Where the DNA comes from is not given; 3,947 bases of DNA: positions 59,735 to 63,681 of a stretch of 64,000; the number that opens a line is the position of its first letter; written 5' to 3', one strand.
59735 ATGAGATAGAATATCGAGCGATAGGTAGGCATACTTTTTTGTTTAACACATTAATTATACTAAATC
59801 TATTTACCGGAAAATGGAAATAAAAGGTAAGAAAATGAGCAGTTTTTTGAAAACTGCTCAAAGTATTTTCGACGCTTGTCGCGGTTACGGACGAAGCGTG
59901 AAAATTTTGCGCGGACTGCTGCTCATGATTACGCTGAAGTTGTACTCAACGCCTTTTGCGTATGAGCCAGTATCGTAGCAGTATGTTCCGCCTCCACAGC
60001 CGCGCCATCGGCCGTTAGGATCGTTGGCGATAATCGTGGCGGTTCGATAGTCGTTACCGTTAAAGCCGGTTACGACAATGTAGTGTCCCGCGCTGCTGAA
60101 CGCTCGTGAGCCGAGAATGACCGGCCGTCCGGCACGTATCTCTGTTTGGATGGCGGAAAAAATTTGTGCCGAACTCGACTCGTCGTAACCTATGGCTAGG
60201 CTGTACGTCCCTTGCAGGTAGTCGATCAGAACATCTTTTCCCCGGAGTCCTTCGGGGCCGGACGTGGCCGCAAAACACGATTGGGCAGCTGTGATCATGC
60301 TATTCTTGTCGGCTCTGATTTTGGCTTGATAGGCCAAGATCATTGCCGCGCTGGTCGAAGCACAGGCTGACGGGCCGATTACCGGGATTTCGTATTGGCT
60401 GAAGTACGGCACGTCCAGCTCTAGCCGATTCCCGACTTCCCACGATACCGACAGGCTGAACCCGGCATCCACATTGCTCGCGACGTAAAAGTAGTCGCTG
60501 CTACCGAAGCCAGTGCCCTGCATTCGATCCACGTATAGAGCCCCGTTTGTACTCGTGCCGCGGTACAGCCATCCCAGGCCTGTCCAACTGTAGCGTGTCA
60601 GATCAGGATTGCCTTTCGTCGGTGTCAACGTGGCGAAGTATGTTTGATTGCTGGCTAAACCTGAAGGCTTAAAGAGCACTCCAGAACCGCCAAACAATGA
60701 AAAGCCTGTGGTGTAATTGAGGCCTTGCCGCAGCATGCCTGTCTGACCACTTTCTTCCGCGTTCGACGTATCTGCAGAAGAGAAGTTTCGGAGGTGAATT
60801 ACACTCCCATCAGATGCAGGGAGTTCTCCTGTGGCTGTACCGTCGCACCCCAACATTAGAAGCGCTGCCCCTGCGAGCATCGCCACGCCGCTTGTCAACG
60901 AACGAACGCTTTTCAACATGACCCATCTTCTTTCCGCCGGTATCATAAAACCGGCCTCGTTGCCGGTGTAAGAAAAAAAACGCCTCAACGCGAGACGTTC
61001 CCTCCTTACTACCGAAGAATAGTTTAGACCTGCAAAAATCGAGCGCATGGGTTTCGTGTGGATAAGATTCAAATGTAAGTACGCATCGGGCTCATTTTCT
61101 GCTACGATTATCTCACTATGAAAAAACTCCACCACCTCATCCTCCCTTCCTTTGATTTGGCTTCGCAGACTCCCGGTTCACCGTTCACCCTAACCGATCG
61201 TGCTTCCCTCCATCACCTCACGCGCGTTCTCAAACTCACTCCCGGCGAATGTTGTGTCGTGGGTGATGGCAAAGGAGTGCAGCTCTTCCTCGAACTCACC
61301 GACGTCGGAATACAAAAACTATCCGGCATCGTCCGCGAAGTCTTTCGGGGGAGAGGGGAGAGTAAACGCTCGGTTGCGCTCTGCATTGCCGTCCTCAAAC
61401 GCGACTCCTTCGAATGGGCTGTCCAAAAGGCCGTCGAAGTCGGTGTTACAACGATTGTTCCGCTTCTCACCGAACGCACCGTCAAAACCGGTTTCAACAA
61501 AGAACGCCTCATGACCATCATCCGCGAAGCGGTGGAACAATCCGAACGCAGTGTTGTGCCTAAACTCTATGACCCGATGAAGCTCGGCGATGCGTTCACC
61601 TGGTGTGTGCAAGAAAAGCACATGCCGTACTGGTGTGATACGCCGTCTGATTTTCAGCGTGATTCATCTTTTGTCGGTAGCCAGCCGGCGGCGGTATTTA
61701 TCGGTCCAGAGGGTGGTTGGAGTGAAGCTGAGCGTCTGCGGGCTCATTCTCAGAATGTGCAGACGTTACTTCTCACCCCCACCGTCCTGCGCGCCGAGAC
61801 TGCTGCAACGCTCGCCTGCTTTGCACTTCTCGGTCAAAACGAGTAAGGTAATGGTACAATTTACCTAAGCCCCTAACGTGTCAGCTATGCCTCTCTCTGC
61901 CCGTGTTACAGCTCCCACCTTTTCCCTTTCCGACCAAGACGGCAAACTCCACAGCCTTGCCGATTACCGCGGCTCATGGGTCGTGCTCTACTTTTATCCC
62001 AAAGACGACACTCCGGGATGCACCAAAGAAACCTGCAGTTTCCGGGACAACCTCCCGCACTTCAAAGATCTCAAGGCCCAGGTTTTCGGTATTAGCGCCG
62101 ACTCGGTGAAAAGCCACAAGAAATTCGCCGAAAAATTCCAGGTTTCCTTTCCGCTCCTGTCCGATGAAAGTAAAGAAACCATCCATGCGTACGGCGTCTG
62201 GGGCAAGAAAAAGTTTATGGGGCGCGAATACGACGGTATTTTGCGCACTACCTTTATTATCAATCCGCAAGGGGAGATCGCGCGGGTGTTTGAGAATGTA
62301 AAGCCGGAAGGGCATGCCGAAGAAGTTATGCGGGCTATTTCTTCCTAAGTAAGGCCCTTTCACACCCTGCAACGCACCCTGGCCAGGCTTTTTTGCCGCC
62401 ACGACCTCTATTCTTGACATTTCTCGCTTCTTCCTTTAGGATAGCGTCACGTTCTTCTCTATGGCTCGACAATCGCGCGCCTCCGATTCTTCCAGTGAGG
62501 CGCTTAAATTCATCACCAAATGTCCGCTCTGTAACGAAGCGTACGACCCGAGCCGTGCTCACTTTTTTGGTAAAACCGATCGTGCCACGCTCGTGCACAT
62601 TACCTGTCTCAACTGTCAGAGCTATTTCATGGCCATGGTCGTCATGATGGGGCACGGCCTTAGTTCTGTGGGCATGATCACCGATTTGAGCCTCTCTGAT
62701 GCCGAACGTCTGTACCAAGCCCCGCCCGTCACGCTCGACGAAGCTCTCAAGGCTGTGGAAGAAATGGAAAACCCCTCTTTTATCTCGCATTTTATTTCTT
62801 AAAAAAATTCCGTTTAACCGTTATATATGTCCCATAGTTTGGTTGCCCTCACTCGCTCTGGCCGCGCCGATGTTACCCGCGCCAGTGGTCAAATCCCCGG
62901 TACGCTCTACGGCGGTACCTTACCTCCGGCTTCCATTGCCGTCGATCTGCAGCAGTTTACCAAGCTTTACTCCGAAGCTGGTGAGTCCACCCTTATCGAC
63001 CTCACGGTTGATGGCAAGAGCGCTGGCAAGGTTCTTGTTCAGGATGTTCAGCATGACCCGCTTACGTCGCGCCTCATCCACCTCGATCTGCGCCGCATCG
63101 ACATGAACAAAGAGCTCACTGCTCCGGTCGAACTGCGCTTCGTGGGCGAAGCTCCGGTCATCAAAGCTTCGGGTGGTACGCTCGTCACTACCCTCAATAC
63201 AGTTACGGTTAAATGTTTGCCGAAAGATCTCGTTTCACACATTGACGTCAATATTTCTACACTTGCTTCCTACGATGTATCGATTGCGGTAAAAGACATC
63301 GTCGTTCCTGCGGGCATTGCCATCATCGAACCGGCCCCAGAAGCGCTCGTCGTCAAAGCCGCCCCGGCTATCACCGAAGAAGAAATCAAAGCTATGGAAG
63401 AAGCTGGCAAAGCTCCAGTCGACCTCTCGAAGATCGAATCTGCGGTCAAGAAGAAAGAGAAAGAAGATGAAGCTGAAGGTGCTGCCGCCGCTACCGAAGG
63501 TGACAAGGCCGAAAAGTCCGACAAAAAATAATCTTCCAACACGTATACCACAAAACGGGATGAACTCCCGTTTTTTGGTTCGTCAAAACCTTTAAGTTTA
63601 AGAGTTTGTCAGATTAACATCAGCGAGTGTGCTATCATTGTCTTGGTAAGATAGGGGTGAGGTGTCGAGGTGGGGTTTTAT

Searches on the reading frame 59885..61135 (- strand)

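Call 33: search_protein_families(library=pfam, proteins=[window:59885-61135:-], max_evalue=0.001)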
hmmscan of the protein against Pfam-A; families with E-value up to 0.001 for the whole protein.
window:59885-61135:- (416 aa): 2 families
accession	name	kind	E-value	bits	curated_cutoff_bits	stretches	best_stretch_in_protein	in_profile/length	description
PF13529.12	Peptidase_C39_2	-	1.2e-13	52.3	24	1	240-374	1-143/143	Peptidase_C39 like family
PF12385.14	Peptidase_C70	-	3.3e-08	34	19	1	240-375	5-125/141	Papain-like cysteine protease AvrRpt2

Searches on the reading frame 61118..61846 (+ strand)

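Call 33: search_protein_families(library=pfam, proteins=[window:61118-61846:+], max_evalue=0.001)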
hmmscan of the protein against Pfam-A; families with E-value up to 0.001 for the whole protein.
window:61118-61846:+ (242 aa): 2 families
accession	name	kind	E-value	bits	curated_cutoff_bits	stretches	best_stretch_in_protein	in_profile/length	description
PF04452.19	Methyltrans_RNA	-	5e-37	127.5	23.9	1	82-236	3-163/165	RNA methyltransferase domain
PF20260.4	PUA_4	-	1.4e-06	28.7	23.9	1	26-54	2-29/48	RNA methyltransferase PUA domain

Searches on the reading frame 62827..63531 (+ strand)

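Call 33: search_protein_families(library=pfam, proteins=[window:62827-63531:+], max_evalue=0.001)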
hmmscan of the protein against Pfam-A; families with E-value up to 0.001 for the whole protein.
window:62827-63531:+ (234 aa): 2 families
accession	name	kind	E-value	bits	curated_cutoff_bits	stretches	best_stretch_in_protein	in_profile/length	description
PF01386.24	Ribosomal_L25p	-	6.8e-18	65.4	23.6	1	12-88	11-82/82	Ribosomal L25p family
PF14693.11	Ribosomal_TL5_C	-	1.6e-16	60.9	27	1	97-179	2-81/84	Ribosomal protein TL5, C-terminal domain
